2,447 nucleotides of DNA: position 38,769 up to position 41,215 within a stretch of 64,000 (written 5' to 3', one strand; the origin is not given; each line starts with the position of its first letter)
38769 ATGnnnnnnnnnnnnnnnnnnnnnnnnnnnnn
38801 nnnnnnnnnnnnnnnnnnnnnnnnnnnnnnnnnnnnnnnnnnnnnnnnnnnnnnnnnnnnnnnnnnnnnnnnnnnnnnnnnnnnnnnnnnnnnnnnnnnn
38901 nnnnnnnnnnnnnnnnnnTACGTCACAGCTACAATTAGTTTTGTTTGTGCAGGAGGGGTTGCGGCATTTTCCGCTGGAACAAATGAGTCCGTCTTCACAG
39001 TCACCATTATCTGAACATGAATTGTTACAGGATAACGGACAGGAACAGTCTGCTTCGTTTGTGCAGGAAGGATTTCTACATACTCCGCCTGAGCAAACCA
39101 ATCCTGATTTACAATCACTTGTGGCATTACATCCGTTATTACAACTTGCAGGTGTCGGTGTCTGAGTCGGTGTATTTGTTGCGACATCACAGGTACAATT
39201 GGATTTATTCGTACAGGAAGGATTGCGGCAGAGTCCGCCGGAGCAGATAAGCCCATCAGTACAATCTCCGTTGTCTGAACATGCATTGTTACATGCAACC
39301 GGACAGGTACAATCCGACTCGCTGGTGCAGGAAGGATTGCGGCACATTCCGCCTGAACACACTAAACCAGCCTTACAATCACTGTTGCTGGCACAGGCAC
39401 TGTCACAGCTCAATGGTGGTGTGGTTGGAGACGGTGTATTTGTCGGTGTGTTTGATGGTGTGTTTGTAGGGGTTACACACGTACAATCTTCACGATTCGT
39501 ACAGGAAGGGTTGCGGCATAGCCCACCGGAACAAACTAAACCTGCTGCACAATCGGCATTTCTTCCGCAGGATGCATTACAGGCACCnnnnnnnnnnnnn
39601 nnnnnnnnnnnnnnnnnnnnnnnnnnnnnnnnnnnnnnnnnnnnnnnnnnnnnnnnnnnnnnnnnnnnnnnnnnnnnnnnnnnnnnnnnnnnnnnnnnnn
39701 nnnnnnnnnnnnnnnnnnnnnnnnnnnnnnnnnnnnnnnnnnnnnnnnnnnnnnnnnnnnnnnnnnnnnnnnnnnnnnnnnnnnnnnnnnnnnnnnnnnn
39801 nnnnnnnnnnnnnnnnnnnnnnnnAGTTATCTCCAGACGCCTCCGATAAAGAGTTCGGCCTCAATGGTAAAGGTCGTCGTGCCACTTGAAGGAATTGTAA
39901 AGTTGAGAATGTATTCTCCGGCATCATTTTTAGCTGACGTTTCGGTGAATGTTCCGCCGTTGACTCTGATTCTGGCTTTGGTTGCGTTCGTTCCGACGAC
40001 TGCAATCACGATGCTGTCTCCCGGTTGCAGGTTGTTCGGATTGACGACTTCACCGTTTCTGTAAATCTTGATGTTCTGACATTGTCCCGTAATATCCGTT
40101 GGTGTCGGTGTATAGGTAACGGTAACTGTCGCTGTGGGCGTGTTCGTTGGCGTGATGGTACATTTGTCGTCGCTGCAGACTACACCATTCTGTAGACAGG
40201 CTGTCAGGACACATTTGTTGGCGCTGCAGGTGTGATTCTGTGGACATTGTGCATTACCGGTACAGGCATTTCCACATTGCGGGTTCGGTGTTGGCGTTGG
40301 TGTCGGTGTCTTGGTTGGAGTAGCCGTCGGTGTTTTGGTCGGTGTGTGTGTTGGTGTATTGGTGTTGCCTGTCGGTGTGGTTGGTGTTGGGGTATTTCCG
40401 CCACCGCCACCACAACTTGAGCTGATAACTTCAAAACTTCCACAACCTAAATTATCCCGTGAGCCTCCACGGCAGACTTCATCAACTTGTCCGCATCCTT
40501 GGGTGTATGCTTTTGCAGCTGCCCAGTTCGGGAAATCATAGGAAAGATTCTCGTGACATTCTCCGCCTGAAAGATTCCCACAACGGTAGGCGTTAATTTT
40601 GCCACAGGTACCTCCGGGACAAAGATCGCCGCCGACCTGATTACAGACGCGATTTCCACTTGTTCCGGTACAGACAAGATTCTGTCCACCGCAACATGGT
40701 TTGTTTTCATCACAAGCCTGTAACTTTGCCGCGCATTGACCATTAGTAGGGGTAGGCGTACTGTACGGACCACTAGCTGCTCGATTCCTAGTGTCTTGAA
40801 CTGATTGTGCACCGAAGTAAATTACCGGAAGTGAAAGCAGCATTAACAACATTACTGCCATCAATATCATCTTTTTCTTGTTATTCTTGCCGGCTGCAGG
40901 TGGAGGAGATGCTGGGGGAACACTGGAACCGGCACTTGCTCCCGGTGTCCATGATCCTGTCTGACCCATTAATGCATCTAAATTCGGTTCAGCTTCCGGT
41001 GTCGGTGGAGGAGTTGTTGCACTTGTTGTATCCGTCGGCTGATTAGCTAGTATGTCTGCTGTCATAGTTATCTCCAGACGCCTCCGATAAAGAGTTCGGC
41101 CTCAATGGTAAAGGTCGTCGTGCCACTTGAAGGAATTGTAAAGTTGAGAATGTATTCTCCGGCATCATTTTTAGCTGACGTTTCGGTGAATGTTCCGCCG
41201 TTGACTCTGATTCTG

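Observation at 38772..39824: Six-copy cysteine-rich 35-aa module protein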

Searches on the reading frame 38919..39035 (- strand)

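Call 37: search_protein_families(library=pfam, proteins=[window:38919-39035:-], max_evalue=10)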
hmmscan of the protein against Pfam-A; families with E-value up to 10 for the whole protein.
window:38919-39035:- (39 aa): 1 family
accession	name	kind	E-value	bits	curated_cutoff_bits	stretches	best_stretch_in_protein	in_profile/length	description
PF23416.1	DUF7107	-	0.045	14.5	24.6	1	6-36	1-30/48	Domain of unknown function (DUF7107)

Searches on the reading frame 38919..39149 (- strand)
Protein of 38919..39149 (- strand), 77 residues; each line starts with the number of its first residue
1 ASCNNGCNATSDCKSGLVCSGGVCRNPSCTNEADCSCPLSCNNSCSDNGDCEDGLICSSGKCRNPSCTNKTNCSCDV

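Call 66: predict_structure(alignment_id=A3)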
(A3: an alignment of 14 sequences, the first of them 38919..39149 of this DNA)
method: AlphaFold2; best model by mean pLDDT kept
length: 77 residues; sequences in the alignment: 14
mean_pLDDT: 76.0   pTM: 0.47
mean pLDDT of the five models: 76.0, 75.5, 74.9, 68.7, 66.8
residues with pLDDT >= 90: 1; 70-90: 59; 50-70: 16; < 50: 1
segments of 3 or more residues with pLDDT < 50: none
pLDDT, mean of each block of 10 residues (from residue 1): 81 80 78 65 75 80 80 66
secondary structure, 60 per line:
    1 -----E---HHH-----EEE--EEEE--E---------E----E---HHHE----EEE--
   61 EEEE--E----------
elements in order: E18-20 E23-26 E56-58 E61-64

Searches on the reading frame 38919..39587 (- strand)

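Call 37: search_protein_families(library=pfam, proteins=[window:38919-39587:-], max_evalue=10)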
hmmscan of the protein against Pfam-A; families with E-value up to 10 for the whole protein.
window:38919-39587:- (223 aa): 1 family
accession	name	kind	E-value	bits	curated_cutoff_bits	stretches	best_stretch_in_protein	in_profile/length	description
PF21164.2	Dumpy_DPY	-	0.072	13.5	27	4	65-85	4-24/24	Dumpy, DPY module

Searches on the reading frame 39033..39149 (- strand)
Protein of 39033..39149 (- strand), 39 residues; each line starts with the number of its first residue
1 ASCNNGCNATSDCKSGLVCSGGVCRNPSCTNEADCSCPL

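Call 37: search_protein_families(library=pfam, proteins=[window:39033-39149:-], max_evalue=10)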
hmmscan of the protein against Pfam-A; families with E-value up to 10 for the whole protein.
window:39033-39149:- (39 aa): 3 families
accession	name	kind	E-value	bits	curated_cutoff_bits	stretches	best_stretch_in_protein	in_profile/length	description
PF23416.1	DUF7107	-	0.036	14.8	24.6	1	4-24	26-46/48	Domain of unknown function (DUF7107)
PF19494.5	DUF6029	-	0.036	13.2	27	1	14-26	511-523/538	Family of unknown function (DUF6029)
PF02977.21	CarbpepA_inh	-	0.37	11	25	2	3-25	8-28/46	Carboxypeptidase A inhibitor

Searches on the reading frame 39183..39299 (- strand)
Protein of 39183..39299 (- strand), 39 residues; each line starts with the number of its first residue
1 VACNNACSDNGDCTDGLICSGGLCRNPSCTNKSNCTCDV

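Call 29: search_solved_structures(query=A1, max_evalue=10, show_alignments=3)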
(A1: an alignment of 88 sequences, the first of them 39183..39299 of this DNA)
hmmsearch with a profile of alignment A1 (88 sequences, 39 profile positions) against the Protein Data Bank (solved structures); distinct sequences matched with E-value up to 10: 23.
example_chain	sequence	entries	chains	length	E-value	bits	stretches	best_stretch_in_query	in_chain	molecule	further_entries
1oig_A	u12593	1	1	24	0.00024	24.5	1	6-27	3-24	Dumpy, isoform Y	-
1mct_I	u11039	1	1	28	0.012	19.1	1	5-24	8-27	TRYPSIN INHIBITOR A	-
4pmk_A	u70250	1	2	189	0.013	18.9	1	2-25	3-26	Kiwellin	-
4x9u_A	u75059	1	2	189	0.013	18.9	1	2-25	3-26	Kiwellin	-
1ixt_A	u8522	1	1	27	0.031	17.7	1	2-24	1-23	spasmodic protein tx9a-like protein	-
2mso_A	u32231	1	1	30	0.041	17.3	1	2-24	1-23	Conotoxin Gm9.1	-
1f2s_I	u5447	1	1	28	0.045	17.2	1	5-24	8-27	TRYPSIN INHIBITOR A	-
8sdp_I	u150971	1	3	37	0.058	16.9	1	2-29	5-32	Cysteine knot peptide 3A7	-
8u4j_C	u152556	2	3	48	0.17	15.4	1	13-38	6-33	Betacellulin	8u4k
1iox_A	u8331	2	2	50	0.19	15.2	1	13-38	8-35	Betacellulin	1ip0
3zj2_A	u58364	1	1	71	0.21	15.1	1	13-27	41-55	NUCLEAR POLYADENYLATED RNA-BINDING PROTEIN NAB2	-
8sdm_I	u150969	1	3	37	0.35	14.3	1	2-22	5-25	Cysteine-containing peptide 3B3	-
6nk9_A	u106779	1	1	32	0.38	14.2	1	5-24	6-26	Aca Toxin 1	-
6wqr_A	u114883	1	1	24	0.38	14.2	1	6-24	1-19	HSTX-I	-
1mox_C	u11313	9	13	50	0.46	14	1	11-38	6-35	Transforming Growth Factor alpha | TRANSFORMING GROWTH FACTOR-ALPHA | Protransforming growth factor alpha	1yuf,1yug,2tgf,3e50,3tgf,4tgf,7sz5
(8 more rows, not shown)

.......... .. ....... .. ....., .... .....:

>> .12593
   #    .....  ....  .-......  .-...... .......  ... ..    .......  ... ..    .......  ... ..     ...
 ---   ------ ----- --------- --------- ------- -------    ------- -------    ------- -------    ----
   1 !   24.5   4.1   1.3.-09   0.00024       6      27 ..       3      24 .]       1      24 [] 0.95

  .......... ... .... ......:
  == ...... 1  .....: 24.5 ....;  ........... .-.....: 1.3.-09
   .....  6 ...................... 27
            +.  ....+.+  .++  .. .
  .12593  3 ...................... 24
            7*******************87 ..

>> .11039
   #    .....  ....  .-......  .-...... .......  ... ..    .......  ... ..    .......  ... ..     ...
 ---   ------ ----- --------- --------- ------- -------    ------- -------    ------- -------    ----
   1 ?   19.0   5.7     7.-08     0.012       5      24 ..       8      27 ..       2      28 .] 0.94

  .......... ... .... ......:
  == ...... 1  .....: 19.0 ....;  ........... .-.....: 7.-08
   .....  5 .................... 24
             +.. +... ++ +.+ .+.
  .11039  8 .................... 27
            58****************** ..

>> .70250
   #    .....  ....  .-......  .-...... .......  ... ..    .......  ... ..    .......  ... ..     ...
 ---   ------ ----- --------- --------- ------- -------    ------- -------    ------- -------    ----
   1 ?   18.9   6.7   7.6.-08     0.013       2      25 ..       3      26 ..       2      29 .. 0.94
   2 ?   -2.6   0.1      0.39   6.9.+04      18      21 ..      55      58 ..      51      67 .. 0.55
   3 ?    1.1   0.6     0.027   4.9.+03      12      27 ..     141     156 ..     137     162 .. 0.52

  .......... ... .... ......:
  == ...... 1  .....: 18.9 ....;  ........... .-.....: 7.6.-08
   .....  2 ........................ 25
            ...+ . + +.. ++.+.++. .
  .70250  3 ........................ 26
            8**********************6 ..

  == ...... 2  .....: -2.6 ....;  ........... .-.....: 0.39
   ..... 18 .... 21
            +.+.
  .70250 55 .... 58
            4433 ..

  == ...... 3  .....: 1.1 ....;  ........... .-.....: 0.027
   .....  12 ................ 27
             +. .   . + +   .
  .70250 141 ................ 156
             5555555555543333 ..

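Call 33: predict_structure(alignment_id=A1)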
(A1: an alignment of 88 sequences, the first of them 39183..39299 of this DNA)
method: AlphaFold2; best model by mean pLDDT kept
length: 39 residues; sequences in the alignment: 88
mean_pLDDT: 89.2   pTM: 0.59
mean pLDDT of the five models: 89.2, 88.2, 86.2, 86.1, 85.6
residues with pLDDT >= 90: 22; 70-90: 16; 50-70: 1; < 50: 0
segments of 3 or more residues with pLDDT < 50: none
pLDDT, mean of each block of 10 residues (from residue 1): 90 91 92 83
secondary structure, 60 per line:
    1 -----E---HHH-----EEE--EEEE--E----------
elements in order: E18-20 E23-26

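Call 37: search_protein_families(library=pfam, proteins=[window:39183-39299:-], max_evalue=10)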
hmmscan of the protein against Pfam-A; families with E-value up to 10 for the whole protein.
window:39183-39299:- (39 aa): 4 families
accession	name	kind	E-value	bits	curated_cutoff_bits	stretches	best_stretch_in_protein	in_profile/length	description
PF19494.5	DUF6029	-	0.31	10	27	1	14-26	511-523/538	Family of unknown function (DUF6029)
PF25543.1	zf-CCCH_tandem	-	0.97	10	24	1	2-36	6-40/51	Tandem CCCH zinc finger domains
PF02977.21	CarbpepA_inh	-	2.4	8.5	25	1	2-30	7-28/46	Carboxypeptidase A inhibitor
PF14608.12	zf-CCCH_2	-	7.2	7.8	25.8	0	6-16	1-11/19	RNA-binding, Nab2-type zinc finger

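Call 40: fold_search(model_id=the predicted structure, library=pdb)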
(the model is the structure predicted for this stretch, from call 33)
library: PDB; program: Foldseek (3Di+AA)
matches with E <= 10: 34; with E <= 0.001: 0
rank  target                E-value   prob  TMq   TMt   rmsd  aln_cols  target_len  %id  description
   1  4x9u_A                6.1e-01  0.66  0.60  0.16   3.5        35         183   34  Crystal structure of the kiwifruit allergen Act d 5 (released 2015-07-29)
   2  7nam_B                1.4e+00  0.47  0.47  0.56   1.7        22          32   36  LRP6_E1 in complex with Lr-EET-3.5 (released 2022-06-29)
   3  1mct_I                1.6e+00  0.57  0.47  0.64   0.5        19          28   37  THE REFINED 1.6 ANGSTROMS RESOLUTION CRYSTAL STRUCTURE OF THE COMPLEX FORMED BETWEEN PORCINE BETA-TRYPSIN AND MCTI-A,  (released 1994-01-31)
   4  1f2s_I                1.6e+00  0.54  0.49  0.66   0.6        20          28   35  CRYSTAL STRUCTURE OF THE COMPLEX FORMED BETWEEN BOVINE BETA-TRYPSIN AND MCTI-A, A TRYPSIN INHIBITOR OF SQUASH FAMILY A (released 2000-06-05)
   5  1mcv_I                1.7e+00  0.54  0.49  0.66   0.7        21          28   33  Crystal Structure Analysis of a Hybrid Squash Inhibitor in Complex with Porcine Pancreatic Elastase (released 2003-02-04)
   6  6cei_MODEL_1_A        1.9e+00  0.54  0.59  0.70   4.5        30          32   33  Solution NMR Structure of Conotoxin GXIA from Conus geographus (released 2018-03-07)
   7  1hp3_MODEL_1_A        2.2e+00  0.33  0.46  0.55   1.6        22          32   41  C-TERMINAL TRUNCATION OF OMEGA-ATRACOTOXIN-HV2A (CT-HV2A) (released 2002-12-11)
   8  1lu0_A                2.4e+00  0.35  0.48  0.62   0.8        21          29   28  Atomic Resolution Structure of Squash Trypsin Inhibitor: Unexpected Metal Coordination (released 2002-08-28)
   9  5t4r_MODEL_1_A        2.7e+00  0.41  0.54  0.60   1.2        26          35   23  NMR solution structure of the Nav1.7 selective spider venom-derived peptide Pn3a (released 2017-09-06)
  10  2m86_MODEL_1_A        2.9e+00  0.33  0.50  0.39   0.9        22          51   36  Solution structure of Hdm2 with engineered cyclotide (released 2013-07-31)
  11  2po8_MODEL_1_A        2.9e+00  0.25  0.54  0.60   2.4        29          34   31  The structure of a two-disulfide intermediate of MCoTI-II (released 2008-05-06)
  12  2btc_I                2.9e+00  0.21  0.46  0.60   4.0        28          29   28  BOVINE TRYPSIN IN COMPLEX WITH SQUASH SEED INHIBITOR (CUCURBITA PEPO TRYPSIN INHIBITOR II) (released 2000-01-19)
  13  6mm4_MODEL_1_A        2.9e+00  0.20  0.44  0.51   1.0        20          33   40  Solution NMR Structure of Engineered Cystine Knot Protein 2.5F (released 2019-10-02)
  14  2gx1_MODEL_1_A        3.4e+00  0.28  0.54  0.67   1.0        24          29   21  Solution structure and alanine scan of a spider toxin that affects the activation of mammalian sodium channels (released 2006-12-05)
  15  7fbp_B                3.4e+00  0.28  0.48  0.54   0.7        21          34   28  FXIIa-cMCoFx1 complex (released 2021-11-10)
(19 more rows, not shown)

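Call 46: find_related_loci(query=A2, collection=genome_contigs, flank=8000)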
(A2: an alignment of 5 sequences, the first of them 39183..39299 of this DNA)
Query A2 (39 aa) in genome_contigs; peptide patterns used: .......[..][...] (x = any residue, [..] = any of these).
47 stretches matched a pattern; 4 encode a relative of the query (tblastn E <= 1e-3); 4 distinct loci.
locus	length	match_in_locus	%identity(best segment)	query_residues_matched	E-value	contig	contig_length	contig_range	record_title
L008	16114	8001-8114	66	2-39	1e-12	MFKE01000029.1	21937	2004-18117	MAG: Candidatus Gottesmanbacteria bacterium RIFOXYB1_FULL_47_11 rifoxyb1_full_scaffold_888, whole genome shotgun sequenc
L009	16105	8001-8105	51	3-37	1e-9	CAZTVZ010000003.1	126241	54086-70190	MAG TPA_asm: uncultured Gammaproteobacteria bacterium isolate binchicken_co27_378 genome assembly, contig: NODE_185_leng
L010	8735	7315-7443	47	2-38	1e-8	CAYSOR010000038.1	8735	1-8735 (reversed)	MAG TPA_asm: uncultured Gammaproteobacteria bacterium isolate binchicken_co266_188 genome assembly, contig: NODE_15910_l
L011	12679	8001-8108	44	2-37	5e-5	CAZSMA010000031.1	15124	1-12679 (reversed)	MAG TPA_asm: uncultured Methanosarcinales archaeon isolate SRP256446_co1_47 genome assembly, contig: NODE_1592_length_15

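Call 53: search_protein_representatives(alignment_id=A1)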
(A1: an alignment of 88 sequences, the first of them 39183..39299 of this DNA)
Query: 88 sequences, 39 profile positions. Proteins with E-value up to 0.001 (for the whole library): 2119; up to 1e-10: 314; up to 1e-30: 23. The best 150 are listed.
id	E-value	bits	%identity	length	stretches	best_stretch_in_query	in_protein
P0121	7.7e-78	272.5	-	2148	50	5-36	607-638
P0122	1.7e-46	172.2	-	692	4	2-38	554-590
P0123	1.0e-45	169.7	-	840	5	1-38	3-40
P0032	3.2e-45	168.1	-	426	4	2-38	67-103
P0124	1.1e-44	166.4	-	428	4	2-38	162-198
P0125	4.4e-42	158.1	-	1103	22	5-35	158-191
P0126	1.2e-40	153.5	-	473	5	2-39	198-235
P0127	3.8e-40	151.9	-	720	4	1-38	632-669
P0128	2.2e-39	149.4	-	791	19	5-27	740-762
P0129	2.7e-38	146.0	-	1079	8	3-38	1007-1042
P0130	2.0e-37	143.2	-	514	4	2-39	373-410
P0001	6.2e-37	141.6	-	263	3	2-38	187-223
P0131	4.7e-35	135.6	-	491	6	2-38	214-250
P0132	5.2e-35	135.5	-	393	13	5-25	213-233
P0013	3.4e-34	132.8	-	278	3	1-39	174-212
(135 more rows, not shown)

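Call 68: search_protein_families(library=ncbifam, proteins=[P0122], max_evalue=10)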
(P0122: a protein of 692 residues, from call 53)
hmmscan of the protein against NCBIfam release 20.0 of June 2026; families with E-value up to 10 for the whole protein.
P0122 (692 aa): 1 family
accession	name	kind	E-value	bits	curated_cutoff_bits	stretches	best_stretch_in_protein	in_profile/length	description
NF001262.0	PRK00226.1-3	equivalog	0.31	10.7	161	1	426-458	73-105/165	transcription elongation factor GreA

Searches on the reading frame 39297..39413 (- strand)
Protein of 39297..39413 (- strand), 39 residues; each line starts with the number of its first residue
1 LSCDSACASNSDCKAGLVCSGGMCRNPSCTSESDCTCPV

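Call 37: search_protein_families(library=pfam, proteins=[window:39297-39413:-], max_evalue=10)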
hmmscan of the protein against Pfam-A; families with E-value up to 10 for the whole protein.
window:39297-39413:- (39 aa): 7 families
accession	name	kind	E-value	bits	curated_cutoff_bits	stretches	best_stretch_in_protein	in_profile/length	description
PF21164.2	Dumpy_DPY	-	0.0034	17.8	27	1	7-27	4-24/24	Dumpy, DPY module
PF23416.1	DUF7107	-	0.015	16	24.6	1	4-24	26-46/48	Domain of unknown function (DUF7107)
PF19494.5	DUF6029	-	0.072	12.2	27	1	14-26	511-523/538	Family of unknown function (DUF6029)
PF02977.21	CarbpepA_inh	-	0.15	12.3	25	2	3-25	8-28/46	Carboxypeptidase A inhibitor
PF01666.22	DX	-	4.6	8.2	25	1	4-29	47-72/76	DX module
PF00299.24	Squash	-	9.6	6.8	22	1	6-24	9-28/29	Squash family serine protease inhibitor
PF07473.16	Toxin_11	-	9.7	6.8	25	0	26-36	3-13/28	Spasmodic peptide gm9a; conotoxin from Conus species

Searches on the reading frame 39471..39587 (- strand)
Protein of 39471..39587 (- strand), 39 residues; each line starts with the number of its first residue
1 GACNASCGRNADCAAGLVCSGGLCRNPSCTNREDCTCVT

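Call 37: search_protein_families(library=pfam, proteins=[window:39471-39587:-], max_evalue=10)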
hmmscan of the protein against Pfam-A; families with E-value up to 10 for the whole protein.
window:39471-39587:- (39 aa): 2 families
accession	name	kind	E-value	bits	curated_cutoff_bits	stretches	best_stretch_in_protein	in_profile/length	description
PF02977.21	CarbpepA_inh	-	0.2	11.9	25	1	1-25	6-28/46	Carboxypeptidase A inhibitor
PF19494.5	DUF6029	-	0.67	8.9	27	1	15-26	512-523/538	Family of unknown function (DUF6029)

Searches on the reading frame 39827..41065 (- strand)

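Call 4: search_protein_families(library=pfam, proteins=[window:39827-41065:-], max_evalue=1)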
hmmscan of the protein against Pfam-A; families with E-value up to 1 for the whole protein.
window:39827-41065:- (412 aa): 1 family
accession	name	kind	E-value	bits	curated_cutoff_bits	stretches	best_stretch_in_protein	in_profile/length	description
PF17892.7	Cadherin_5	-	0.055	13.7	26.5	0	349-400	38-90/98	Cadherin-like domain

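Call 5: search_protein_families(library=ncbifam, proteins=[window:39827-41065:-], max_evalue=1)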
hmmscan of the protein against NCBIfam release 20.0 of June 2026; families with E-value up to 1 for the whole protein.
window:39827-41065:- (412 aa): 2 families
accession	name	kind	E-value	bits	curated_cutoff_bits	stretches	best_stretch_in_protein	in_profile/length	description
TIGR02922.1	TIGR02922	hypoth_equivalog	0.031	14.3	64.95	1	311-357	5-51/67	TIGR02922 family protein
NF047969.1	CaNuclEcnA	equivalog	0.21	11.6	180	1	349-397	15-60/151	calcium-activated nuclease EcnA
